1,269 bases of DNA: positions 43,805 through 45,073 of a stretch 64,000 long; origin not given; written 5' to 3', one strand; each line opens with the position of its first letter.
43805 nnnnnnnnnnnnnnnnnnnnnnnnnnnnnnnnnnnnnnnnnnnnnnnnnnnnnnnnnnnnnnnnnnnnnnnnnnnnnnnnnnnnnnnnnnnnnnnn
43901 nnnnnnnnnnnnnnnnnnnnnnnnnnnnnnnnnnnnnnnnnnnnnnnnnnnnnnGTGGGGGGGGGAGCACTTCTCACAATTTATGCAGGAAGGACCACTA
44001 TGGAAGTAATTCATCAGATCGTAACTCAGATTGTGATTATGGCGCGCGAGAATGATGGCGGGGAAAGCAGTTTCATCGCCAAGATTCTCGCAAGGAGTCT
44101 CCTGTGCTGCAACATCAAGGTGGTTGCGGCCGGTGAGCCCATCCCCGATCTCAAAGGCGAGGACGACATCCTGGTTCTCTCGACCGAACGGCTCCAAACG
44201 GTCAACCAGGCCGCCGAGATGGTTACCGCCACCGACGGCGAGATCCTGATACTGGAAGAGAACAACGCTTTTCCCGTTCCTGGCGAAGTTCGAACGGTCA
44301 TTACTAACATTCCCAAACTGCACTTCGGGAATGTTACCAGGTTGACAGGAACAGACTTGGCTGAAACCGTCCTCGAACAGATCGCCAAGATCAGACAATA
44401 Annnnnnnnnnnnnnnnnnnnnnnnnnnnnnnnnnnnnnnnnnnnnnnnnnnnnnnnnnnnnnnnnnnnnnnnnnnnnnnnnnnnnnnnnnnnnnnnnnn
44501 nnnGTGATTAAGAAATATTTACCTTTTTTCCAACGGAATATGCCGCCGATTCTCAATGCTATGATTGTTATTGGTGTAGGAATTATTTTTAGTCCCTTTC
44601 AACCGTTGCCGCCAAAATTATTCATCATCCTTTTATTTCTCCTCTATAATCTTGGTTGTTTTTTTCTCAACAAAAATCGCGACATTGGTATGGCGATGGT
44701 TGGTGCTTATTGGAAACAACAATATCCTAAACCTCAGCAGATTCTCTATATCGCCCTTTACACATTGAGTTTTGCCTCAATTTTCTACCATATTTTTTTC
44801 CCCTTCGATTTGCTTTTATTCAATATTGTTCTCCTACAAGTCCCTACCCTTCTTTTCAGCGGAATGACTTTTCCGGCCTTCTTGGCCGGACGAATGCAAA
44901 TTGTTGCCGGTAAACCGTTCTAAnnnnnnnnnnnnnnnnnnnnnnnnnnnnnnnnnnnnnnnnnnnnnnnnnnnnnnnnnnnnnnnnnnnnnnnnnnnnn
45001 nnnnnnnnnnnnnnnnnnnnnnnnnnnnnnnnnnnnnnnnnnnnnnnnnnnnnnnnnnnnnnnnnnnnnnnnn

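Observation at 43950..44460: Fourth GC-rich islet with a G9 homopolymer at the ORF start: candidate phase-variable gene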

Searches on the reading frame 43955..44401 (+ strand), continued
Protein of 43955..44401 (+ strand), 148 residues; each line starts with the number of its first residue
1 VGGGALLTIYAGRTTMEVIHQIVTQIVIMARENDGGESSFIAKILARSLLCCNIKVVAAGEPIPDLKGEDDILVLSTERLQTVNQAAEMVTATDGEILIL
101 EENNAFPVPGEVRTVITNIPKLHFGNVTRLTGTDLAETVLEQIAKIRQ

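Call 56: fold_search(model_id=the predicted structure, library=viral)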
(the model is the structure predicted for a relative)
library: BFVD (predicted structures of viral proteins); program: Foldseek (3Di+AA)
matches with E <= 10: 1436; with E <= 0.001: 3
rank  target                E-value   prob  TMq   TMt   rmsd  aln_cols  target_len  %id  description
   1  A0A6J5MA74            6.7e-04  0.99  0.45  0.30  10.9       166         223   12  PhoH Phosphate starvation-inducible protein PhoH, predicted ATPase [uncultured Caudovirales phage]
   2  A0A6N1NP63            8.6e-04  0.99  0.47  0.31   7.2       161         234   12  Putative ORFan [Tupanvirus deep ocean]
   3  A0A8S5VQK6            8.6e-04  0.97  0.41  0.21  11.0       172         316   10  (no name in the UniProt tables at hand)
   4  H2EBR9                1.9e-03  0.97  0.41  0.19  11.3       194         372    7  Uncharacterized protein [Megavirus courdo7]
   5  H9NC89                2.1e-03  1.00  0.52  0.33   5.4       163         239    9  (no name in the UniProt tables at hand)
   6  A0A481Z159            2.4e-03  1.00  0.66  0.51   4.2       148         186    9  Uncharacterized protein [Mimivirus LCMiAC01]
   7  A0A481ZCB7            2.5e-03  1.00  0.47  0.24   4.4       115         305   12  DHH family phosphohydrolase (Fragment) [Pithovirus LCPAC404]
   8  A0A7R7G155            3.9e-03  0.97  0.47  0.19   7.1       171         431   10  (no name in the UniProt tables at hand)
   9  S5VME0                4.4e-03  1.00  0.47  0.26   4.3       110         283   14  DHH superfamily pPhosphohydrolase [Pseudomonas phage PaBG]
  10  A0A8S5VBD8            4.7e-03  0.98  0.45  0.19   7.3       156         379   10  Deoxyguanosine kinase [Myoviridae sp. ctbEa13]
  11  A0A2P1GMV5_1          7.8e-03  0.92  0.41  0.07   7.1       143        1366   12  Replicase polyprotein 1ab [Chinook salmon bafinivirus]
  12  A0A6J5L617            8.3e-03  1.00  0.60  0.37   5.5       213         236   13  Uncharacterized protein [uncultured Caudovirales phage]
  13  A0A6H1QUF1            8.3e-03  0.93  0.40  0.40   7.3       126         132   13  Uncharacterized protein (Fragment) [Ostreococcus mediterraneus virus 2]
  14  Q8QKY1                8.9e-03  0.93  0.43  0.16   8.0       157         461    8  EsV-1-88 [Ectocarpus siliculosus virus 1 (isolate New Zealand/Kaikoura/1988)]
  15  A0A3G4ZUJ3            1.1e-02  0.99  0.57  0.14   7.3       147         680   12  Glycosyltransferase [Edafosvirus sp.]
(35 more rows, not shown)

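Call 76: search_protein_families(library=pfam, proteins=[L004:744-1466:+, L004:1988-2386:-, L005:634-1146:-, L005:65-541:+, L007:3-227:+], max_evalue=0.1)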
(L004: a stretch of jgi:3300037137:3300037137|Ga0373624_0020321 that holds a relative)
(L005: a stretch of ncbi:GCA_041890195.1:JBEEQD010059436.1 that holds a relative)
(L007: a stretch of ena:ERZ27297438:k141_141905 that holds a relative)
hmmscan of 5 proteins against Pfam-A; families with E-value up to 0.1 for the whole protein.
L004:744-1466:+ (240 aa): 0 families

L004:1988-2386:- (132 aa): 0 families

L005:634-1146:- (170 aa): 0 families

L005:65-541:+ (158 aa): 2 families
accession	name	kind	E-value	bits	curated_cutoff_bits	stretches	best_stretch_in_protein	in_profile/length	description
PF00075.30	RNase_H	-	1.1e-18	68.2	25.8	1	10-149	4-138/141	RNase H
PF13456.12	RVT_3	-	0.00042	20.7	21.6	1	15-75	3-63/123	Reverse transcriptase-like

L007:3-227:+ (74 aa): 1 family
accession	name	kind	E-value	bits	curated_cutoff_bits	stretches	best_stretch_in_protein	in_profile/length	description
PF00075.30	RNase_H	-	2.6e-09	37.8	25.8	1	3-70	71-139/141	RNase H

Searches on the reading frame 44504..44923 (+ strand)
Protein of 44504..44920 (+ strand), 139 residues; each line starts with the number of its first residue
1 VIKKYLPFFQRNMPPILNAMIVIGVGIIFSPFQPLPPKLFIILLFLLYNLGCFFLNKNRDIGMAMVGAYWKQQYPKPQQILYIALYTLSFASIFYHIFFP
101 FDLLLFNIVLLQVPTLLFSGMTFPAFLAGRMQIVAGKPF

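Call 6: search_protein_families(library=pfam, proteins=[window:44504-44920:+], max_evalue=1)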
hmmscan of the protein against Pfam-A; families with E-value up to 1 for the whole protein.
window:44504-44920:+ (139 aa): 0 families

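Call 52: search_protein_families(library=ncbifam, proteins=[window:44504-44920:+], max_evalue=1)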
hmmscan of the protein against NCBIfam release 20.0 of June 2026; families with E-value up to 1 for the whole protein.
window:44504-44920:+ (139 aa): 0 families

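Call 53: search_protein_families(library=padloc, proteins=[window:44504-44920:+], max_evalue=1)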
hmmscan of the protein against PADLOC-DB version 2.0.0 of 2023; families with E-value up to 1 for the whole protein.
window:44504-44920:+ (139 aa): 0 families

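Call 54: search_protein_families(library=phrogs, proteins=[window:44504-44920:+], max_evalue=1)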
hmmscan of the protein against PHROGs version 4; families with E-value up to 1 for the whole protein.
window:44504-44920:+ (139 aa): 2 families
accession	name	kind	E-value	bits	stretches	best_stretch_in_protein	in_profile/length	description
phrog_1919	-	unknown function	0.099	13.8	0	16-58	61-103/105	-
phrog_25924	-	unknown function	0.27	11.9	1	60-136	51-118/157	-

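Call 61: find_encoding_contigs(protein=window:44540-44923:+, flank=1500, max_places=10)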
Protein window:44540-44923:+ (127 aa): no gene with exactly this product is on record in the collection.
